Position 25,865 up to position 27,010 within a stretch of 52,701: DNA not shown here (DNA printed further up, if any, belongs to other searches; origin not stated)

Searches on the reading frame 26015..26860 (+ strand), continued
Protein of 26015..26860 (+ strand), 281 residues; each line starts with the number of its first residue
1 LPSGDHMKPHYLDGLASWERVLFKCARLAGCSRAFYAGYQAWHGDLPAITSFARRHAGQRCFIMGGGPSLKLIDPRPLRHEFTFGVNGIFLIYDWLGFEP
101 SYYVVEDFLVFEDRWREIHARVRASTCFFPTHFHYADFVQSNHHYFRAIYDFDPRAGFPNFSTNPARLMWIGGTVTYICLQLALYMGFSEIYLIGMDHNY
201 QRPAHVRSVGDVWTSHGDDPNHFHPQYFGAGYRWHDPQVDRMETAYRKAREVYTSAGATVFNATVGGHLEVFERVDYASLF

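Call 16: find_related_loci(query=A1, collection=genome_contigs, flank=10000)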
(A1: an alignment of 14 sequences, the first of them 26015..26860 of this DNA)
Query A1 (281 aa) in genome_contigs; peptide patterns used: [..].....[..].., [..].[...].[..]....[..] (x = any residue, [..] = any of these).
600 stretches matched a pattern (row limit reached: there are more); 531 encode a relative of the query (tblastn E <= 1e-3); the best 80 are kept; 80 distinct loci.
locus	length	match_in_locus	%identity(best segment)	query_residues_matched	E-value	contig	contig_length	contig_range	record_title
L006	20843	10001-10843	74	1-281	3e-140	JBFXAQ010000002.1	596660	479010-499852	MAG: Gammaproteobacteria bacterium isolate CA_2019_TPBS_26 NODE_75_length_596660_cov_44.928678_TPBS, whole genome shotgu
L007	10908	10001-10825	71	7-281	3e-136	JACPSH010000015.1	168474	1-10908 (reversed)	MAG: Gammaproteobacteria bacterium isolate NC_groundwater_700_Ag_S-0.2um_63_18 S36_SO-2_scaffold_72819, whole genome sho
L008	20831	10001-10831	66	5-281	6e-129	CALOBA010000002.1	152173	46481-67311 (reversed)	MAG: uncultured Gammaproteobacteria bacterium isolate HOU_bin.0101 genome assembly, contig: contig_13827, whole genome s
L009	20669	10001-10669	57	58-281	4e-80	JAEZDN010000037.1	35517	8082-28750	MAG: Verrucomicrobia bacterium isolate OH_CBrB_294 k127_2553376, whole genome shotgun sequence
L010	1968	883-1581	53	48-281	2e-80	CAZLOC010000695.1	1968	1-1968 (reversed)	MAG TPA_asm: uncultured Anaerolineaceae bacterium isolate binchicken_co234_131 genome assembly, contig: NODE_120553_leng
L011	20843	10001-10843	45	7-281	6e-75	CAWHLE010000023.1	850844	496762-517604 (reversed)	MAG: uncultured delta proteobacterium isolate MFD02416.bin.2.187 genome assembly, contig: contig_8094, whole genome shot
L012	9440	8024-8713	52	52-281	1e-74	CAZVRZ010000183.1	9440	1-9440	MAG TPA_asm: uncultured Anaerolineaceae bacterium isolate SRP192927_co7_37 genome assembly, contig: NODE_15305_length_94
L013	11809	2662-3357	51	49-281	9e-73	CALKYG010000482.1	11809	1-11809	MAG TPA_asm: uncultured Alphaproteobacteria bacterium isolate SRR6227243_bin.68_CONCOCT_v1.1_MAG genome assembly, contig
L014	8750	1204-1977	49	24-281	3e-72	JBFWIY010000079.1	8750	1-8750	MAG: Desulfovibrionaceae bacterium isolate CA_2019_NHSR_116 NODE_16711_length_8750_cov_5.519077_NHSR, whole genome shotg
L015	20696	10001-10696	49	49-281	3e-72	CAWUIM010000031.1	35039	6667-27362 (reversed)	MAG: uncultured Parvularculaceae bacterium isolate SRR17458643_binner23_9_1705322964 genome assembly, contig: ERZ2185402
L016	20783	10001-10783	45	20-281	4e-71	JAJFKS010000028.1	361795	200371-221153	MAG: Woeseiaceae bacterium isolate OFTM327 OFTM327_27, whole genome shotgun sequence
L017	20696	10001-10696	48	49-281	1e-70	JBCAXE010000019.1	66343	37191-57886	MAG: Pseudomonadota bacterium isolate J06555_11 NODE_19_length_66343_cov_7.175324, whole genome shotgun sequence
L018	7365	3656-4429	49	27-281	5e-69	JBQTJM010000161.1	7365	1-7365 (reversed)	MAG: Gammaproteobacteria bacterium isolate SAR169 c_000000276222, whole genome shotgun sequence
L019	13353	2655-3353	50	48-281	7e-68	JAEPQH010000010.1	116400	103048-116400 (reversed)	MAG: Balneolaceae bacterium isolate HXMU1428-5 k141_14169_length_116400_cov_18.2492, whole genome shotgun sequence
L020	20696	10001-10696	49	49-281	1e-67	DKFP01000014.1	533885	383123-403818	MAG TPA_asm: Deferribacteraceae bacterium UBA6793 UBA6793_contig_5, whole genome shotgun sequence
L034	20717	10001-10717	46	49-281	4e-62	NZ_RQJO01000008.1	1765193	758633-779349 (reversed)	Larkinella rosea strain KCTC52004 NODE_2_length_1765193_cov_34.834271, whole genome shotgun sequence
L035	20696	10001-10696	47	55-281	4e-70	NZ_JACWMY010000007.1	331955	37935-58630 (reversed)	Mucilaginibacter pankratovii strain ZT4R22 NODE_7_length_331955_cov_38.774501, whole genome shotgun sequence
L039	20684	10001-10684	45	56-281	1e-60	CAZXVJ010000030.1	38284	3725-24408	MAG TPA_asm: uncultured Hyphomonas sp. isolate SRP268394_co2_54 genome assembly, contig: NODE_1373_length_38284_cov_20.0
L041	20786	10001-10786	41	16-281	5e-61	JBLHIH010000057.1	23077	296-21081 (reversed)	MAG: Flavobacterium sp. isolate 3300054975_72 Ga0535640_0001686, whole genome shotgun sequence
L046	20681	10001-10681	46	49-281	3e-59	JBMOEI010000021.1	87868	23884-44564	MAG: Desulfuromonadaceae bacterium isolate Deming_bin.100 contig346, whole genome shotgun sequence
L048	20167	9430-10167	42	39-281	7e-59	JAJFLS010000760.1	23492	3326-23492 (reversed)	MAG: Opitutales bacterium isolate OFTM265 OFTM265_759, whole genome shotgun sequence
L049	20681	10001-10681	43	49-280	7e-59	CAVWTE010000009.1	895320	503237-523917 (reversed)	MAG: uncultured Actinomycetota bacterium isolate MFD01633.bin.2.179 genome assembly, contig: contig_20744, whole genome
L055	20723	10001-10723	43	45-281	5e-58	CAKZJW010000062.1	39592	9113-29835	MAG TPA_asm: uncultured Oligoflexia bacterium isolate ERR2094166_bin.32_CONCOCT_v1.1_MAG genome assembly, contig: ERZ650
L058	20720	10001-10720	44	45-281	9e-58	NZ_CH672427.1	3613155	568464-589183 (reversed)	Nitrococcus mobilis Nb-231 scf_1099646003885, whole genome shotgun sequence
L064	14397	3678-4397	42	45-281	9e-57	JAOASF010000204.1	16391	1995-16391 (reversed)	MAG: Crocinitomicaceae bacterium isolate McLGI.31 contig_55248, whole genome shotgun sequence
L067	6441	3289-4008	40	45-281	3e-55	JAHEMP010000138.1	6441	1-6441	MAG: Crocinitomicaceae bacterium isolate Ww76 NODE_34376_length_6441_cov_1.889557, whole genome shotgun sequence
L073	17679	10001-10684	41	57-281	2e-54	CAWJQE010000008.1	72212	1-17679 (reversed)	MAG: uncultured Flavobacteriaceae bacterium isolate MFD03551.bin.3.102 genome assembly, contig: contig_21159, whole geno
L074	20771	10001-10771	41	20-281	1e-54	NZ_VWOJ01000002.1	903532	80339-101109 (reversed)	Alkalicaulis satelles strain G-192 NODE_2_length_903532, whole genome shotgun sequence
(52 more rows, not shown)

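Call 20: search_protein_families(library=pfam, proteins=[L041:2349-3605:+, L039:4311-5309:-, L067:4008-4928:-, L035:18332-19450:+, L055:5810-6673:+, L034:8397-9839:+, L011:5841-6665:+, L046:3673-4455:+, L074:9884-12274:+, L064:1305-2714:+], max_evalue=0.0001)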
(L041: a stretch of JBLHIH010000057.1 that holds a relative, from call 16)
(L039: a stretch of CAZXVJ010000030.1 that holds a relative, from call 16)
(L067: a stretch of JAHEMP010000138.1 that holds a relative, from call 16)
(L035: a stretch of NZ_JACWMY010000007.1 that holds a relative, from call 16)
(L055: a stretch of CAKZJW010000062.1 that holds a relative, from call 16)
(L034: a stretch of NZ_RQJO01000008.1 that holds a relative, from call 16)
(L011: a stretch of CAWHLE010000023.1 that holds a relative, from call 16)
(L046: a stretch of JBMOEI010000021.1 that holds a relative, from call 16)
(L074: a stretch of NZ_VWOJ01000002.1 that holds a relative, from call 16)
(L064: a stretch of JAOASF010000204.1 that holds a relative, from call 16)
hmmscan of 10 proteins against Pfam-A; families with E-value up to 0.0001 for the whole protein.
L041:2349-3605:+ (418 aa): 1 family
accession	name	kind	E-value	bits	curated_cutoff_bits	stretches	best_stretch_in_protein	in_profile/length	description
PF00005.33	ABC_tran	-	4.4e-18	66.6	25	1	48-180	1-136/137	ABC transporter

L039:4311-5309:- (332 aa): 3 families
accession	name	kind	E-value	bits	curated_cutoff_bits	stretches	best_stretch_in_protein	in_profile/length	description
PF01370.27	Epimerase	-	2.8e-66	223.8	20.9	1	27-257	1-240/240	NAD dependent epimerase/dehydratase family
PF16363.11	GDP_Man_Dehyd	-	4.2e-18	66.3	27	1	58-317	58-330/332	GDP-mannose 4,6 dehydratase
PF04321.23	RmlD_sub_bind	-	1.7e-08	34.3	27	1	26-141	2-115/287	RmlD substrate binding domain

L067:4008-4928:- (306 aa): 4 families
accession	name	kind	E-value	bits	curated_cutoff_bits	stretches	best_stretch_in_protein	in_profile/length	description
PF00535.33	Glycos_transf_2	-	9.8e-26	91.1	23.3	1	7-174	4-166/168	Glycosyl transferase family 2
PF13641.12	Glyco_tranf_2_3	-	2.3e-13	51.2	27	1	4-226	4-217/230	Glycosyltransferase like family 2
PF10111.15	Glyco_tranf_2_2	-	2.5e-12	47.3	27.3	1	7-107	4-104/276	Glycosyltransferase like family 2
PF13632.12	Glyco_trans_2_3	-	3.2e-07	30.8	27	1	87-264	1-165/198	Glycosyl transferase family group 2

L035:18332-19450:+ (372 aa): 3 families
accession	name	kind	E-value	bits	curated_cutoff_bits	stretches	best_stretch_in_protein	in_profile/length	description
PF16363.11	GDP_Man_Dehyd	-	1.4e-152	508.4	27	1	7-346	1-332/332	GDP-mannose 4,6 dehydratase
PF01370.27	Epimerase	-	1.2e-73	248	20.9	1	6-253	1-240/240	NAD dependent epimerase/dehydratase family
PF04321.23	RmlD_sub_bind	-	4.6e-05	23.1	27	1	7-163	4-130/287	RmlD substrate binding domain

L055:5810-6673:+ (287 aa): 1 family
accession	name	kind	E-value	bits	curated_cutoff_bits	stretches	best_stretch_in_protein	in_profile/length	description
PF01061.29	ABC2_membrane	-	1.3e-09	38.4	26.9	1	44-246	4-209/211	ABC-2 type transporter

L034:8397-9839:+ (480 aa): 0 families

L011:5841-6665:+ (274 aa): 1 family
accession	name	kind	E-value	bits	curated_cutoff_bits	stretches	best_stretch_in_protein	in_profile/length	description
PF01061.29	ABC2_membrane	-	9.3e-20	71.5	26.9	1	27-233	2-210/211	ABC-2 type transporter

L046:3673-4455:+ (260 aa): 1 family
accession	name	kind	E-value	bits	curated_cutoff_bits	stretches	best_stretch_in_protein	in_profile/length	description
PF03328.21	HpcH_HpaI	-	2.1e-36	125.7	25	1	17-245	3-221/221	HpcH/HpaI aldolase/citrate lyase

L074:9884-12274:+ (796 aa): 2 families
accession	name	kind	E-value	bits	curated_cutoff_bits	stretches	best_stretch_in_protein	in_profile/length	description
PF01973.23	MptE-like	-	8.2e-11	42.4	34.6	1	53-211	7-168/171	6-hydroxymethylpterin diphosphokinase MptE-like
PF13524.12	Glyco_trans_1_2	-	6.9e-06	26.5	25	1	559-672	33-137/144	Glycosyl transferase-like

L064:1305-2714:+ (469 aa): 1 family
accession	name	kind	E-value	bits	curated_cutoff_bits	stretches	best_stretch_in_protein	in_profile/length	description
PF03062.24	MBOAT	-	1.1e-17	64.7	27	1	150-356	80-304/337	MBOAT, membrane-bound O-acyltransferase family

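Call 24: search_solved_structures(query=A1, max_evalue=1, show_alignments=2)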
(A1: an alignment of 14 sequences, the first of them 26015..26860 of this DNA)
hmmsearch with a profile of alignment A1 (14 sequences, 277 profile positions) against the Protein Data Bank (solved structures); distinct sequences matched with E-value up to 1: 15.
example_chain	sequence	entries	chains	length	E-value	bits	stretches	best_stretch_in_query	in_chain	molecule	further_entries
2drj_A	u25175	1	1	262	0.0096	18.5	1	53-198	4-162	Alpha-2,3/8-sialyltransferase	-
8sd5_A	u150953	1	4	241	0.02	17.5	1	40-194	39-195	6-hydroxymethyl-7,8-dihydropterin pyrophosphokinase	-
1ro8_A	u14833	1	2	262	0.029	17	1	53-198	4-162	alpha-2,3/8-sialyltransferase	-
2x62_A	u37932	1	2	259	0.044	16.4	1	54-198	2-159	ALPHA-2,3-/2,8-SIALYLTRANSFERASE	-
1ro7_A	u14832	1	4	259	0.052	16.1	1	54-198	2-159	alpha-2,3/8-sialyltransferase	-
2x61_A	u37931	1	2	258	0.061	15.9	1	54-198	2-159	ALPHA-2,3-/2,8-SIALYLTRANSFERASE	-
2x63_A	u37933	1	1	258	0.063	15.9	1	55-198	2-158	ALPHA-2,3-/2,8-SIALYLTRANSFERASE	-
5mu5_A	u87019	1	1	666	0.13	14.8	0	144-209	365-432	Uncharacterized protein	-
8sbu_A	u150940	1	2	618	0.18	14.3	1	41-193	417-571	Maltose/maltodextrin-binding periplasmic protein,6-hydroxymethyl-7,8-dihydropterin pyropho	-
2wqq_A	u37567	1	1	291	0.56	12.8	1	54-197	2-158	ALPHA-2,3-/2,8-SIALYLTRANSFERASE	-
5j39_A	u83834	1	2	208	0.71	12.4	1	193-243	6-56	Tudor and KH domain-containing protein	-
2i0z_A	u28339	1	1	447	0.84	12.2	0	42-92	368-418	NAD(FAD)-utilizing dehydrogenases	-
6b57_A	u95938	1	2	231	0.86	12.1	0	193-243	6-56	Tudor and KH domain-containing protein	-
2p2v_A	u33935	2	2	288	0.9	12.1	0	51-137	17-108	Alpha-2,3-sialyltransferase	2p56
9i05_Ay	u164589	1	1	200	0.9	12.1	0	156-236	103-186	bL36m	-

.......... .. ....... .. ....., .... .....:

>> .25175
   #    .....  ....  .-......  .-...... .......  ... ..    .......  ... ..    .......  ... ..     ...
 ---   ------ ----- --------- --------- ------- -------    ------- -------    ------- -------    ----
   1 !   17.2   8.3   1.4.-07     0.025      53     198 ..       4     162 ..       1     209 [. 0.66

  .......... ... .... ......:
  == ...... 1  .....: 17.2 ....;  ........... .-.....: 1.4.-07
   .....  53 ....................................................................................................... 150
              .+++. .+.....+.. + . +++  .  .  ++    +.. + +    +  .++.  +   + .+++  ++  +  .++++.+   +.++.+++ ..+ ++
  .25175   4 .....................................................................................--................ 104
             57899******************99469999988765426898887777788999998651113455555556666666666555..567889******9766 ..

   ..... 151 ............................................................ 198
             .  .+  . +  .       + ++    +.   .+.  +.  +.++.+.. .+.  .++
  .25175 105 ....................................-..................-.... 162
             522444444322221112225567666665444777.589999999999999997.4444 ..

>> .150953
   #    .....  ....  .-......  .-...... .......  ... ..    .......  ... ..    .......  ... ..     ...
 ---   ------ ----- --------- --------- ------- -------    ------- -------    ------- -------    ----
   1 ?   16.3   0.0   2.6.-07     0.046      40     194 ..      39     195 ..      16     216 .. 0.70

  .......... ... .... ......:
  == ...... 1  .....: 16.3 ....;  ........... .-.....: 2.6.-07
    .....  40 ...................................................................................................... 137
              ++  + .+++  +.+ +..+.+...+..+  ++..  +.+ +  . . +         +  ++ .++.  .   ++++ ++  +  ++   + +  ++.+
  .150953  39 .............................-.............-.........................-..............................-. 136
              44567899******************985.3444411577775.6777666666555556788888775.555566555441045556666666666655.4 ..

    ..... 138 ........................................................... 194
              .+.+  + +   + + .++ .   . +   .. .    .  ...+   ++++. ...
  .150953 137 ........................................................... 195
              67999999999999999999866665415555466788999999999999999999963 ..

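Call 34: predict_structure(alignment_id=A1)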
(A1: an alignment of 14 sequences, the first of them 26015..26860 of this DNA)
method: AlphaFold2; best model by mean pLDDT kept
length: 281 residues; sequences in the alignment: 14
mean_pLDDT: 88.4   pTM: 0.90
mean pLDDT of the five models: 88.4, 87.9, 85.4, 84.3, 81.5
residues with pLDDT >= 90: 173; 70-90: 83; 50-70: 21; < 50: 4
segments of 3 or more residues with pLDDT < 50: 1-4
pLDDT, mean of each block of 10 residues (from residue 1): 59 90 93 93 93 97 90 93 93 90 93 90 95 93 94 91 95 92 98 84 78 72 63 80 93 98 84 94 93
secondary structure, 60 per line:
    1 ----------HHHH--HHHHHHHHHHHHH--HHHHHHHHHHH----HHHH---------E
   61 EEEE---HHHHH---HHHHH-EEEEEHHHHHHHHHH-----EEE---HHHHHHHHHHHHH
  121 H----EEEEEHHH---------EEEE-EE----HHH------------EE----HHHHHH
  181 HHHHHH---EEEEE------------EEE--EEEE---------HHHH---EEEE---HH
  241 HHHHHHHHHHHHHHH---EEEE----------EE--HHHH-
elements in order: H11-14 H17-29 H32-42 H47-50 E60-64 H68-72 H76-80 E82-86 H87-96 E102-104 H108-121 E126-130 E143-146 H175-186 E190-194 E207-209 E212-215 H225-228 E232-235 H239-255 E259-262 H277-280

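Call 36: find_encoding_contigs(protein=P0060, flank=10000, max_places=1)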
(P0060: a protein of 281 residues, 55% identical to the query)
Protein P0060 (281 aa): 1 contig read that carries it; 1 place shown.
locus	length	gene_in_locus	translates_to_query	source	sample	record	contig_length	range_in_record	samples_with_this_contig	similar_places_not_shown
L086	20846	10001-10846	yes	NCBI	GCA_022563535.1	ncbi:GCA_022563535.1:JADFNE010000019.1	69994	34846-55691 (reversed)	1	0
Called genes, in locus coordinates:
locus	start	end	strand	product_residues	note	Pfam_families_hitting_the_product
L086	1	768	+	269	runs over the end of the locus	PF00795:CN_hydrolase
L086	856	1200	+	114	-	PF16697:Yop-YscD_cpl, PF00498:FHA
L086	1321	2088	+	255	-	PF02563:Poly_export, PF10531:SLBB, PF22461:SLBB_2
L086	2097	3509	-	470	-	PF13727:CoA_binding_3, PF02397:Bac_transf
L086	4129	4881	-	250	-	PF00535:Glycos_transf_2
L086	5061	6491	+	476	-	PF12710:HAD, PF01040:UbiA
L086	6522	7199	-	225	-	PF18306:LDcluster4, PF03641:Lysine_decarbox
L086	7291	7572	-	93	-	-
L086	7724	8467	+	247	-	-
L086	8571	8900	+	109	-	-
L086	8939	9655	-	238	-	PF02517:Rce1-like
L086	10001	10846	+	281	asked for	PF01973:MptE-like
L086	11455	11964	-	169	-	-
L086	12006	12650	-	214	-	-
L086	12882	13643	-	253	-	PF13578:Methyltransf_24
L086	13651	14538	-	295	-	PF01973:MptE-like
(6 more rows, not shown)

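Call 39: search_protein_families(library=pfam, proteins=[L020:3066-3968:+, L055:20032-20676:+, L046:6845-7513:+, L073:9105-9887:+, L058:3732-4541:+, L048:3802-4677:-, L016:4982-5920:+, L034:6231-7577:+, L034:8397-9839:+, L049:11650-12732:+], max_evalue=0.001)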
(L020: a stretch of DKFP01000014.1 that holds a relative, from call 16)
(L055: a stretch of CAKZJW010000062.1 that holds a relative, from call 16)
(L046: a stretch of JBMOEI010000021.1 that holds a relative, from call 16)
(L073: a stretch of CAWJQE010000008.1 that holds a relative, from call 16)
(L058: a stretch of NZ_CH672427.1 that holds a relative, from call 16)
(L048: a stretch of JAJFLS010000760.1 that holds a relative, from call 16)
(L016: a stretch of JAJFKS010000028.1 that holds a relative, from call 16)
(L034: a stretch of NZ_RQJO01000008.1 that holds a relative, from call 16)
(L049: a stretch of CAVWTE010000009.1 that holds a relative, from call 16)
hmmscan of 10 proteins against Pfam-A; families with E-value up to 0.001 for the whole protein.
L020:3066-3968:+ (300 aa): 8 families
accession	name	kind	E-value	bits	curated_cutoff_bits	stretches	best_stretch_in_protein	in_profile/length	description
PF01370.27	Epimerase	-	4e-39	134.9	20.9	1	5-210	1-229/240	NAD dependent epimerase/dehydratase family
PF16363.11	GDP_Man_Dehyd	-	1.1e-26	94.6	27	2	7-116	2-130/332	GDP-mannose 4,6 dehydratase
PF02719.21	Polysacc_synt_2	-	5.5e-15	55.8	20.2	1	46-160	58-175/293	Polysaccharide biosynthesis protein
PF04321.23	RmlD_sub_bind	-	4.1e-13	49.5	27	1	4-207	2-198/287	RmlD substrate binding domain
PF01073.25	3Beta_HSD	-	2.2e-12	47.1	22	1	6-121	1-122/280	3-beta hydroxysteroid dehydrogenase/isomerase family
PF07993.18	NAD_binding_4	-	2.4e-11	43.7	20.1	0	125-178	176-233/258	Male sterility protein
PF13460.12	NAD_binding_10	-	1.6e-10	41.6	27.2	1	9-162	1-152/184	NAD(P)H-binding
PF05368.20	NmrA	-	5.5e-07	29.9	27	1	1-242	1-239/298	NmrA-like family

L055:20032-20676:+ (214 aa): 2 families
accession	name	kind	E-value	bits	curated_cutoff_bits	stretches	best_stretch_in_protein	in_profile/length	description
PF13419.12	HAD_2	-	1.2e-15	58.5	23.8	1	5-182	1-176/178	Haloacid dehalogenase-like hydrolase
PF00702.32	Hydrolase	-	6.6e-08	33.6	26.4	1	2-173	1-186/191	haloacid dehalogenase-like hydrolase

L046:6845-7513:+ (222 aa): 1 family
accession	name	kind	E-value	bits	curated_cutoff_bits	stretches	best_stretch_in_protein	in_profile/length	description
PF04199.19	Cyclase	-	6.9e-16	59.2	23.1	1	6-156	3-140/142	Putative cyclase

L073:9105-9887:+ (260 aa): 0 families

L058:3732-4541:+ (269 aa): 2 families
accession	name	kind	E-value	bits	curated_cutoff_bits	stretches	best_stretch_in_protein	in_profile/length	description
PF12706.13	Lactamase_B_2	-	4.8e-24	85.5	27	1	33-235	1-200/200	Beta-lactamase superfamily domain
PF13483.12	Lactamase_B_3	-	1e-09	39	24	1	18-207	2-136/160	Beta-lactamase superfamily domain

L048:3802-4677:- (291 aa): 4 families
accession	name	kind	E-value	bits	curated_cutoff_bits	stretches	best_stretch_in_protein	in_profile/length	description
PF00535.33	Glycos_transf_2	-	1.6e-27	96.9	23.3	1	10-145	1-147/168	Glycosyl transferase family 2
PF13641.12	Glyco_tranf_2_3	-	2.2e-20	74.1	27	1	9-198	3-208/230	Glycosyltransferase like family 2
PF10111.15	Glyco_tranf_2_2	-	2.3e-12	47.4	27.3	1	16-150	9-152/276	Glycosyltransferase like family 2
PF13632.12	Glyco_trans_2_3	-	0.00034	20.9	27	1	87-211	2-132/198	Glycosyl transferase family group 2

L016:4982-5920:+ (312 aa): 5 families
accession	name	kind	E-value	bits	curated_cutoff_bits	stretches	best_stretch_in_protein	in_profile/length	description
PF08241.18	Methyltransf_11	-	1.1e-10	42.4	21.2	1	162-219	43-92/95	Methyltransferase domain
PF13649.12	Methyltransf_25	-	2.3e-10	41.4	27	1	156-218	36-97/97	Methyltransferase domain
PF13489.12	Methyltransf_23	-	5.3e-10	39.7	27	1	48-254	13-147/164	Methyltransferase domain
PF08242.18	Methyltransf_12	-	1.5e-05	26.1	30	1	160-219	43-97/98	Methyltransferase domain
PF13847.12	Methyltransf_31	-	2.4e-05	24.5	27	0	177-238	65-127/145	Methyltransferase domain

L034:6231-7577:+ (448 aa): 1 family
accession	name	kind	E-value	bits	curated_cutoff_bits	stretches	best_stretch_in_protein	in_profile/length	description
PF04932.20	Wzy_C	-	9.7e-13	48.6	31.7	1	205-357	4-149/149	O-Antigen ligase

L034:8397-9839:+ (480 aa): 0 families

L049:11650-12732:+ (360 aa): 2 families
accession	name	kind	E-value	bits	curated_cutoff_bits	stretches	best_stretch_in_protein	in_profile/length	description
PF01370.27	Epimerase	-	8.1e-12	45.5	20.9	1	10-183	1-200/240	NAD dependent epimerase/dehydratase family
PF04321.23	RmlD_sub_bind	-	1.8e-10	40.8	27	1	10-249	3-236/287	RmlD substrate binding domain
